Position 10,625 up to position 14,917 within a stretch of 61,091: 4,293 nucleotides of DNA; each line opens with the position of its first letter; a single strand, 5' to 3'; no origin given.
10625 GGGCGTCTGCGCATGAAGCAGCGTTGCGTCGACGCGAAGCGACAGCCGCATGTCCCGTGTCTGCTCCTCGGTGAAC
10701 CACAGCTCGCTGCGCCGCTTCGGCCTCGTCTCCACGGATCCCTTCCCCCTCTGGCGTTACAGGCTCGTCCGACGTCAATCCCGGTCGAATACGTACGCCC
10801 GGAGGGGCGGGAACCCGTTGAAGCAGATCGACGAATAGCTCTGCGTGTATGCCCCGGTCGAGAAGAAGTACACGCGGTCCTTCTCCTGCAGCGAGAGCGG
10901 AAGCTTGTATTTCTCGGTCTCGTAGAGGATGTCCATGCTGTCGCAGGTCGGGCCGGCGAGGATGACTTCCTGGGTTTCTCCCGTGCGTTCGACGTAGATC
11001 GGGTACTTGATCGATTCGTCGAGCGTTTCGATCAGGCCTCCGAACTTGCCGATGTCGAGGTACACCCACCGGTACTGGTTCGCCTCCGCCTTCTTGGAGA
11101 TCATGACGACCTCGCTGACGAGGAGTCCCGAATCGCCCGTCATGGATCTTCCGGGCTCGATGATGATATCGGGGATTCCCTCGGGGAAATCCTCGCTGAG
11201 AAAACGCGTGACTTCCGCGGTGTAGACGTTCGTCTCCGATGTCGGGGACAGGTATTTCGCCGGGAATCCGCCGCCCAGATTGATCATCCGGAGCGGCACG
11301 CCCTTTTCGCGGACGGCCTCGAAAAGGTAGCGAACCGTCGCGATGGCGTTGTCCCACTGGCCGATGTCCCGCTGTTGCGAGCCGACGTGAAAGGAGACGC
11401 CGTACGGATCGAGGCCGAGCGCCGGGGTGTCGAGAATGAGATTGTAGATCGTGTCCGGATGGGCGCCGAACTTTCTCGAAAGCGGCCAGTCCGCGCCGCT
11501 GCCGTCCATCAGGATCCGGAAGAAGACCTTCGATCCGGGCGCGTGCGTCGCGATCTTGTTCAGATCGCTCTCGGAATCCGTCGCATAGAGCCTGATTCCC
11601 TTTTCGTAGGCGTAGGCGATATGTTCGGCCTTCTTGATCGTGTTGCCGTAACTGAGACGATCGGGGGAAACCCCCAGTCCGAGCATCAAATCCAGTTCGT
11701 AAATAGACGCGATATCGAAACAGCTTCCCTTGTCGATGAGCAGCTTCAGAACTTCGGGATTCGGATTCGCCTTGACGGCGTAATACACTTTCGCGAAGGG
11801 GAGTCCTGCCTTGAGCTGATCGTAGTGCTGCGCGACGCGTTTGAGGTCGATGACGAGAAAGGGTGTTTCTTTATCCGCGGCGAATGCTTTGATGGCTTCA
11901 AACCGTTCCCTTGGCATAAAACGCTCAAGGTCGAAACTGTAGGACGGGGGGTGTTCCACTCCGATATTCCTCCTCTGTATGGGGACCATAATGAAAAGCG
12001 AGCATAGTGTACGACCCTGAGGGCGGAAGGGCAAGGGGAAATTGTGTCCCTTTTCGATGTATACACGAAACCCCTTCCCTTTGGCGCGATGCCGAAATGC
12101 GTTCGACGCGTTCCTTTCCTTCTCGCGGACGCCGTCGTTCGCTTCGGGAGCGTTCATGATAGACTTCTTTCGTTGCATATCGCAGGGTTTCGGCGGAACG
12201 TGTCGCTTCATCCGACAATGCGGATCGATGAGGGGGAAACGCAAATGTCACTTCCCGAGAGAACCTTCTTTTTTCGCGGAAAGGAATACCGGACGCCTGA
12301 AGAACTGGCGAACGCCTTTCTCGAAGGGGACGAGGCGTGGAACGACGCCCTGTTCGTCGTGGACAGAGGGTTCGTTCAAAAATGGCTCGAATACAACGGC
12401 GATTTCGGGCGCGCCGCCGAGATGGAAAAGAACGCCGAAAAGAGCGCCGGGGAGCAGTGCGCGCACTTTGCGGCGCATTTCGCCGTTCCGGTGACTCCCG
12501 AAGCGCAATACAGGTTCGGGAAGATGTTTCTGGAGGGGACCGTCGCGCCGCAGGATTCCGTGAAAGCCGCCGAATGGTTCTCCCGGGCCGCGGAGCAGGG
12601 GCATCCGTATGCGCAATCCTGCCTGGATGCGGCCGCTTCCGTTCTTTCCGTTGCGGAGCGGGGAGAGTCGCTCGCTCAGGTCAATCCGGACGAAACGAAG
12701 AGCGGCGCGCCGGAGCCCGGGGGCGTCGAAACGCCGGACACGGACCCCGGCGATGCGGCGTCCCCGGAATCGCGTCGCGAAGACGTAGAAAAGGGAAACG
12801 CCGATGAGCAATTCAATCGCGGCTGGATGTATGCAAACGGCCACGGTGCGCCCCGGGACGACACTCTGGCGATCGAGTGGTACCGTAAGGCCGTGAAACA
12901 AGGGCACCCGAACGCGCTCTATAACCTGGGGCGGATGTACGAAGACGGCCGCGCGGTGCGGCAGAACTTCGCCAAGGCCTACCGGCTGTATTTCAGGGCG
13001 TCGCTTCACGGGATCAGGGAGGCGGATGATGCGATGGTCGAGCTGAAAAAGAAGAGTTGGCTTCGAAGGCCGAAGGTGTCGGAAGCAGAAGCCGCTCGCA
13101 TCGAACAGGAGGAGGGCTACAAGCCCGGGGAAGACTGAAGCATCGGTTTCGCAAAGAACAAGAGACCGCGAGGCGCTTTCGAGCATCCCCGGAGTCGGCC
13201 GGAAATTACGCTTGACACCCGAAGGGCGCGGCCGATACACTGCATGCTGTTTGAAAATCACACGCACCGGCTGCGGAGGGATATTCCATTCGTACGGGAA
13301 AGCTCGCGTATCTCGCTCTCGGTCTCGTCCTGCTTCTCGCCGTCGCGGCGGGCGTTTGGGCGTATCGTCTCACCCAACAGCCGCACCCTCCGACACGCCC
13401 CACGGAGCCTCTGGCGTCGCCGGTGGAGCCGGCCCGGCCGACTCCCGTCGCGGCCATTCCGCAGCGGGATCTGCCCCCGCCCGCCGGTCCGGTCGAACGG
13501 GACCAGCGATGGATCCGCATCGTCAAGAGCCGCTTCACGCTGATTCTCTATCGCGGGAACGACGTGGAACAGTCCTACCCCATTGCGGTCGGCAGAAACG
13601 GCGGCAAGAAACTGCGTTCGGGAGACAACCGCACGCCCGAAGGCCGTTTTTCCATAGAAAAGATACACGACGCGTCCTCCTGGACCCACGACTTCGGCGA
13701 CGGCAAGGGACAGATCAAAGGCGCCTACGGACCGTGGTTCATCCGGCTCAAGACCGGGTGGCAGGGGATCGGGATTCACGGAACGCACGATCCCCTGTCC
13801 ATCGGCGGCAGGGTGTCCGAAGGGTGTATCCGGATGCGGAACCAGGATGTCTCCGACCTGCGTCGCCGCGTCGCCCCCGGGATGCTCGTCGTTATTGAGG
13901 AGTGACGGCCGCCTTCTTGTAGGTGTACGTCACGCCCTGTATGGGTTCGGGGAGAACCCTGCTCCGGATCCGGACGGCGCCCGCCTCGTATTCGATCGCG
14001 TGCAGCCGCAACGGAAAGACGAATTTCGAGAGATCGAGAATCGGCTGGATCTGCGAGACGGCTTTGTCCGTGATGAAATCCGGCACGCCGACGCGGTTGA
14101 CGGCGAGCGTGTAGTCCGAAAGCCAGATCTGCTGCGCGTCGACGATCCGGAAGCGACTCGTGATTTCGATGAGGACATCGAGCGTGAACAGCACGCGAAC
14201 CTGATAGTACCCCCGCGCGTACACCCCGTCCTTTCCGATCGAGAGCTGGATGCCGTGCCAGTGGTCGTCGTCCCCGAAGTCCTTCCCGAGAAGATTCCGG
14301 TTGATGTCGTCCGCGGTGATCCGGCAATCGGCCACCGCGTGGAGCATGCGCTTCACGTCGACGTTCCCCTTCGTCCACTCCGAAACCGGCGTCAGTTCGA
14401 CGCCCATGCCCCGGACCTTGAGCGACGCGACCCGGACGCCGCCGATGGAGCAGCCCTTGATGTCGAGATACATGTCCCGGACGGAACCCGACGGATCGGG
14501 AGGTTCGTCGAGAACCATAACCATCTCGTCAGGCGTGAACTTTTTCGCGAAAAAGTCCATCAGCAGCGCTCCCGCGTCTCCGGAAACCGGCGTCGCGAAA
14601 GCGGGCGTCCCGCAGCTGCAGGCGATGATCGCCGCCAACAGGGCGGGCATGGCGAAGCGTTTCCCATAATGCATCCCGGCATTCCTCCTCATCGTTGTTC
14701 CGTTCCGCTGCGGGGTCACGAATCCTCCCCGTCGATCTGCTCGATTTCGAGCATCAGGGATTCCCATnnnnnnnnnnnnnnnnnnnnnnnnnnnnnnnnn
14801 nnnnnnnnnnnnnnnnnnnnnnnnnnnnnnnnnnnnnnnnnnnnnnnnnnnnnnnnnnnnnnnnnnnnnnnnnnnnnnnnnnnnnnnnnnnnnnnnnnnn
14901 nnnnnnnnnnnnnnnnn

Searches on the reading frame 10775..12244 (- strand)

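Call 38: search_protein_families(library=pfam, proteins=[window:10775-12244:-], max_evalue=0.00001)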
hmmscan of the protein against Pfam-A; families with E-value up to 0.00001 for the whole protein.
window:10775-12244:- (489 aa): 2 families
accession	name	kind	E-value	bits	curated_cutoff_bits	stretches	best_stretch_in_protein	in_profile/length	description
PF02784.22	Orn_Arg_deC_N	-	3e-52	177.9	23.4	1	135-369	2-246/247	Pyridoxal-dependent decarboxylase, pyridoxal binding domain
PF00278.28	Orn_DAP_Arg_deC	-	2.5e-15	56.9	23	1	223-464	5-95/95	Pyridoxal-dependent decarboxylase, C-terminal sheet domain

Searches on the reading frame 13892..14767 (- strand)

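Call 38: search_protein_families(library=pfam, proteins=[window:13892-14767:-], max_evalue=0.00001)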
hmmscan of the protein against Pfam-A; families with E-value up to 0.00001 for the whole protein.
window:13892-14767:- (291 aa): 1 family
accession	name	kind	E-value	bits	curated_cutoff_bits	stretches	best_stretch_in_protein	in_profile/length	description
PF11209.13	LmeA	-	1.4e-10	42.1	27.3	1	93-268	43-215/217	LmeA-like phospholipid-binding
